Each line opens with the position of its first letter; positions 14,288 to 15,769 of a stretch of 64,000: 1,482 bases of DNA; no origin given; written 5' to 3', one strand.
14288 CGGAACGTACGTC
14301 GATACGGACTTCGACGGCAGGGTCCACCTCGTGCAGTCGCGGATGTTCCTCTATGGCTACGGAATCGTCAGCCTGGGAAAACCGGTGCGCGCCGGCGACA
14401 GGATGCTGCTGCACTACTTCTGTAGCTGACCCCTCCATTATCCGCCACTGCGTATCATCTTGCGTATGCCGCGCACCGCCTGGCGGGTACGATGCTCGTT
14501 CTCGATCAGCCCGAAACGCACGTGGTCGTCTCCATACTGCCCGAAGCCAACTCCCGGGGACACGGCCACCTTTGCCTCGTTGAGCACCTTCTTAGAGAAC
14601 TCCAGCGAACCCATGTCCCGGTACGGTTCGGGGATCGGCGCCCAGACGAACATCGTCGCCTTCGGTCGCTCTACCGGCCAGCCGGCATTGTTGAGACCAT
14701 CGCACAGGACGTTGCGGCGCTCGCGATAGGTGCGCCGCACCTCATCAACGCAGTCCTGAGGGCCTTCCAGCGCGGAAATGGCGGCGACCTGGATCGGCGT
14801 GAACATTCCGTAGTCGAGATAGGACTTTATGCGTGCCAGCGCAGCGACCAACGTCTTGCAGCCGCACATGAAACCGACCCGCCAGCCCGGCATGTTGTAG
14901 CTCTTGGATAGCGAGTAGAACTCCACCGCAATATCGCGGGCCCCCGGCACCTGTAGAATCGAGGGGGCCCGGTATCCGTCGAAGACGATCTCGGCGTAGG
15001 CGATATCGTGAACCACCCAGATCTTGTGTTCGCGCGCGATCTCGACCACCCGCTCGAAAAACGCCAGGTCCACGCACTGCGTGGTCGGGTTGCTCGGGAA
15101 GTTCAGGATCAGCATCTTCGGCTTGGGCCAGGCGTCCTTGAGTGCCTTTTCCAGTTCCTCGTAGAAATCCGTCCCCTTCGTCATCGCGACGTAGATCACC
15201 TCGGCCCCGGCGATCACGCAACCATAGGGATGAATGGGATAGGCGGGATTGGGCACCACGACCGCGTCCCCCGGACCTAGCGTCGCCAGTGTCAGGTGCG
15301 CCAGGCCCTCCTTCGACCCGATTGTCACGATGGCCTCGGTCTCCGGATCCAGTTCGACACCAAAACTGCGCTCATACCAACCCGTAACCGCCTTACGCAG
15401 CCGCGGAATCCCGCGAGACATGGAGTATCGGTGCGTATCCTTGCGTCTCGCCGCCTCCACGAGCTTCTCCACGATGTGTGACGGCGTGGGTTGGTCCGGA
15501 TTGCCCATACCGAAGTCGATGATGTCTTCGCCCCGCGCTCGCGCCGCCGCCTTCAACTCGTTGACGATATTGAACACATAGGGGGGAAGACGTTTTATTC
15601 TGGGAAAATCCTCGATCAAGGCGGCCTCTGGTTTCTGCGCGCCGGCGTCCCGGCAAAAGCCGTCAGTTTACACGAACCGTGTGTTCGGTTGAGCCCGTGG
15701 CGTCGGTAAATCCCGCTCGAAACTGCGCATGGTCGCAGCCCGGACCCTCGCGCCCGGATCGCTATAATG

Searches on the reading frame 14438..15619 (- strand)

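Call 60: search_protein_families(library=pfam, proteins=[window:14438-15619:-], max_evalue=0.0001)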
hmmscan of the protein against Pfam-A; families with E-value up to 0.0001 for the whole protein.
window:14438-15619:- (393 aa): 2 families
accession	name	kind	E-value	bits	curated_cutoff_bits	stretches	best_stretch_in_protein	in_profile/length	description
PF00155.27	Aminotran_1_2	-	7.9e-64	216.5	19.7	1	32-371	2-346/361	Aminotransferase class I and II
PF01053.26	Cys_Met_Meta_PP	-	4.1e-05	22.7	27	1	106-207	80-175/381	Cys/Met metabolism PLP-dependent enzyme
